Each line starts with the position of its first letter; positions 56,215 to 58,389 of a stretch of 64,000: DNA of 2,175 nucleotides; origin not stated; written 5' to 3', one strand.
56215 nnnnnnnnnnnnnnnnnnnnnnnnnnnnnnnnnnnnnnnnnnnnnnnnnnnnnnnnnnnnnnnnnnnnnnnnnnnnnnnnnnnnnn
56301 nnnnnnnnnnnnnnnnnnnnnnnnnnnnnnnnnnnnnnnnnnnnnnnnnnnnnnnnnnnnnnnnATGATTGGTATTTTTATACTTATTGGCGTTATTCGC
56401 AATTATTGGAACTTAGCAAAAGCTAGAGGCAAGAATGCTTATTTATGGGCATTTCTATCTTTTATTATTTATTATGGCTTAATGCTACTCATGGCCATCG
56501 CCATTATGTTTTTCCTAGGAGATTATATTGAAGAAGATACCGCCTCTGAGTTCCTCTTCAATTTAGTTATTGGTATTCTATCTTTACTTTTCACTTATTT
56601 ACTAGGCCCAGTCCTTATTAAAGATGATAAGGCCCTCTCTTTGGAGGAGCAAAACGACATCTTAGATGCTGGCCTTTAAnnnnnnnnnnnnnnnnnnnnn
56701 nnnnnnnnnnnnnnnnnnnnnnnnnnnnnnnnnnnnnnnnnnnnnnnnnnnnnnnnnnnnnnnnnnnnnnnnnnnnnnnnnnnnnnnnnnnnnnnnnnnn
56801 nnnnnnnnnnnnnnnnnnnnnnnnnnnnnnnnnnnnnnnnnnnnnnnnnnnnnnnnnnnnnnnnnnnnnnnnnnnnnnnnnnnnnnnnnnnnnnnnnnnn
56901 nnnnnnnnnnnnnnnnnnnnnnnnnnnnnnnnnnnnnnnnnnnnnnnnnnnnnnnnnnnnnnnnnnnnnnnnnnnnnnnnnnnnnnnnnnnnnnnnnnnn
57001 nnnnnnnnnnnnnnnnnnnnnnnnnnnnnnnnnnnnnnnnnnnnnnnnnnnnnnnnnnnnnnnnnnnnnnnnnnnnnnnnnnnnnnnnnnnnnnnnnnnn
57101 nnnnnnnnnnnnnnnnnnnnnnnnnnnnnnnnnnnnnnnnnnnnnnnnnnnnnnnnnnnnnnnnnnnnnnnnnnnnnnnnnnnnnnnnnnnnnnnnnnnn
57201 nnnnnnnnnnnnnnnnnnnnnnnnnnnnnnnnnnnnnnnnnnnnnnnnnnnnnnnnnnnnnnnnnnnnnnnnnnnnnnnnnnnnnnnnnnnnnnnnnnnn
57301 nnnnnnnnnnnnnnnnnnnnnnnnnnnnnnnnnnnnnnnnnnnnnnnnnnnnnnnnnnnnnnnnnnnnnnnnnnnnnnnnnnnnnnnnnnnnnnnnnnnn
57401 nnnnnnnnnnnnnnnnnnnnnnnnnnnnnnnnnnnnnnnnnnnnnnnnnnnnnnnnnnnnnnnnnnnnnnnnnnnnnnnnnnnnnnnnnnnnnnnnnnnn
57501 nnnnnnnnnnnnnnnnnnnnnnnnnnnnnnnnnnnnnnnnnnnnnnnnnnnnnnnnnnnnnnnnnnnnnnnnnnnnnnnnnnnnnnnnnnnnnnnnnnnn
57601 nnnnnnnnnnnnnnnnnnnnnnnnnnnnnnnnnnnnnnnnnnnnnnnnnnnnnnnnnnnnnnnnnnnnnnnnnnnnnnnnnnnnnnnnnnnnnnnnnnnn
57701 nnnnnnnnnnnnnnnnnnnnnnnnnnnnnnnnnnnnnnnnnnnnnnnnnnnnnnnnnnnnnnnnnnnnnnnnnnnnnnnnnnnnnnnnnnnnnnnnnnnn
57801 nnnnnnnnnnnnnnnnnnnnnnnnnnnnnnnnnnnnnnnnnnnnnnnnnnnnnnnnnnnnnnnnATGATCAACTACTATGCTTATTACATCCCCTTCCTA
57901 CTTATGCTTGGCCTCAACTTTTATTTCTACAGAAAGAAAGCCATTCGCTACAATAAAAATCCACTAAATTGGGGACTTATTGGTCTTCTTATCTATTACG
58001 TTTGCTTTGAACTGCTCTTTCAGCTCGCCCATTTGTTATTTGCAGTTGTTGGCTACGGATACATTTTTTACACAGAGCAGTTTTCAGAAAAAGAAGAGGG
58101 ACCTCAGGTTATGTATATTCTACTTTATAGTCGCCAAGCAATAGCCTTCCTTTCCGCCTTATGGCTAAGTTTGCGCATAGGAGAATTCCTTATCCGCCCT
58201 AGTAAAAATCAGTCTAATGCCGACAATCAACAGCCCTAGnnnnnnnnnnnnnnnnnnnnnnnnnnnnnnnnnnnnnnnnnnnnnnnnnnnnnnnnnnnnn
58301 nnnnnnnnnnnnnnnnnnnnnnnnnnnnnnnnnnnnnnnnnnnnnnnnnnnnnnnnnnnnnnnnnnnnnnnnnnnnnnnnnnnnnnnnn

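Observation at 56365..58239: Tandem array of five paralogous ~105-aa three-TM proteins, three ending in the conserved tail (S)DILDA(D/G)(I/L)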

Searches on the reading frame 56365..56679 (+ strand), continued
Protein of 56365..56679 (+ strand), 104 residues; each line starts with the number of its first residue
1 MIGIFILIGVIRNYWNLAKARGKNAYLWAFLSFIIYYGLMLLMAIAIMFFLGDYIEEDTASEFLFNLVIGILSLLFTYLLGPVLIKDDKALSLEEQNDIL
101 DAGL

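Call 71: search_solved_structures(query=A6, max_evalue=1)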
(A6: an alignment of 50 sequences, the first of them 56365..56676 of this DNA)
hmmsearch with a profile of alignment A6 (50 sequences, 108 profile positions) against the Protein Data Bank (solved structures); distinct sequences matched with E-value up to 1: 4.
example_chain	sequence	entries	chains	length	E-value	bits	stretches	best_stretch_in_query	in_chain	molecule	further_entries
6eb6_A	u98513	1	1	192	0.69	13.4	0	13-57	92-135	Apoptosis regulator BAX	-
4s0o_A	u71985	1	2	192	0.76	13.2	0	13-57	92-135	Apoptosis regulator BAX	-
4s0p_A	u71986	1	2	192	0.91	13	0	13-57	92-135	Apoptosis regulator BAX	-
1f16_A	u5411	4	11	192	0.92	13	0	13-57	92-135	PROTEIN (APOPTOSIS REGULATOR BAX, MEMBRANE ISOFORM ALPHA) | Apoptosis regulator BAX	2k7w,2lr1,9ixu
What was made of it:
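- Tried and rejected: A profile search against PDB sequences gave only chance BAX hits at about E 0.7-0.9 (call 71).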

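Call 72: find_encoding_contigs(protein=P0029, flank=8000, max_places=4)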
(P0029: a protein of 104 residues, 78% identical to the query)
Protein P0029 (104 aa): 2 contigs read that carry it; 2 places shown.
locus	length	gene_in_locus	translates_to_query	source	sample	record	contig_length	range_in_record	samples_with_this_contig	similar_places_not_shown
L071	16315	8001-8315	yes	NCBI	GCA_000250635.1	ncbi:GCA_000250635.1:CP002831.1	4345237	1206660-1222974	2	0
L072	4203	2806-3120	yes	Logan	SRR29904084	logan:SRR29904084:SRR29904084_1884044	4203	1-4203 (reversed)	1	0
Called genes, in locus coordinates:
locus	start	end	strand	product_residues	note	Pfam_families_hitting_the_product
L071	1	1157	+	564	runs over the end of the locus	PF07969:Amidohydro_3, PF01979:Amidohydro_1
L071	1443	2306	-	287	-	PF00665:rve, PF13683:rve_3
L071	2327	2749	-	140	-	-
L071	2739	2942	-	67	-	-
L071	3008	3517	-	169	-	-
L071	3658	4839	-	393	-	PF01979:Amidohydro_1, PF07969:Amidohydro_3 (weak)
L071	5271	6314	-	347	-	PF22700:MVD-like_N, PF18376:MDD_C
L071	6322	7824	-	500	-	-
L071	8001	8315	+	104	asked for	-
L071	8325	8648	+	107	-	-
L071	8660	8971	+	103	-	-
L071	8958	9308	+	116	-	-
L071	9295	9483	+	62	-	-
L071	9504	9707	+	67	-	-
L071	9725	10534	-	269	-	PF13276:HTH_21 (weak), PF00665:rve, PF13683:rve_3, PF13333:rve_2 (weak)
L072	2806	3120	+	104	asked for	-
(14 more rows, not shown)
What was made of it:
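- p5 is dispensable in strain Lewin (call 72).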

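Call 78: search_protein_families(library=pfam, proteins=[L004:5200-6357:+], max_evalue=0.01)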
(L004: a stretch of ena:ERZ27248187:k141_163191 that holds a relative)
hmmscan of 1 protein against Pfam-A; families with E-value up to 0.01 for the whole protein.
L004:5200-6357:+ (385 aa): 1 family
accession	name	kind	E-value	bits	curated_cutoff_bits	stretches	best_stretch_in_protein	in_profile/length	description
PF13231.12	PMT_2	-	1.5e-05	25.7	26.1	1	66-219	7-155/160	Dolichyl-phosphate-mannose-protein mannosyltransferase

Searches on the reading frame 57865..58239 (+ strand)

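Call 3: search_protein_families(library=pfam, proteins=[window:57865-58239:+], max_evalue=1)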
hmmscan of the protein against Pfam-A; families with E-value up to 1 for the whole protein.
window:57865-58239:+ (124 aa): 1 family
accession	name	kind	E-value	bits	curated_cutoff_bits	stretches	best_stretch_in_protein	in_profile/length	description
PF23143.1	2TM_P5A-ATPase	-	0.08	13.5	27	0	58-100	15-56/70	P5A-ATPase, transmembrane helical hairpin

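Call 4: search_protein_families(library=ncbifam, proteins=[window:57865-58239:+], max_evalue=1)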
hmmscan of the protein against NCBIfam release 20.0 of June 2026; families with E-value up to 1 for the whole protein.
window:57865-58239:+ (124 aa): 0 families

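Call 24: search_protein_families(library=padloc, proteins=[window:57865-58239:+], max_evalue=1)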
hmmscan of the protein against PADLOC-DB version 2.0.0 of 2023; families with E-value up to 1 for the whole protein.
window:57865-58239:+ (124 aa): 0 families

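Call 25: search_protein_families(library=phrogs, proteins=[window:57865-58239:+], max_evalue=1)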
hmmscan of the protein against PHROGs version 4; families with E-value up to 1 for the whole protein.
window:57865-58239:+ (124 aa): 0 families
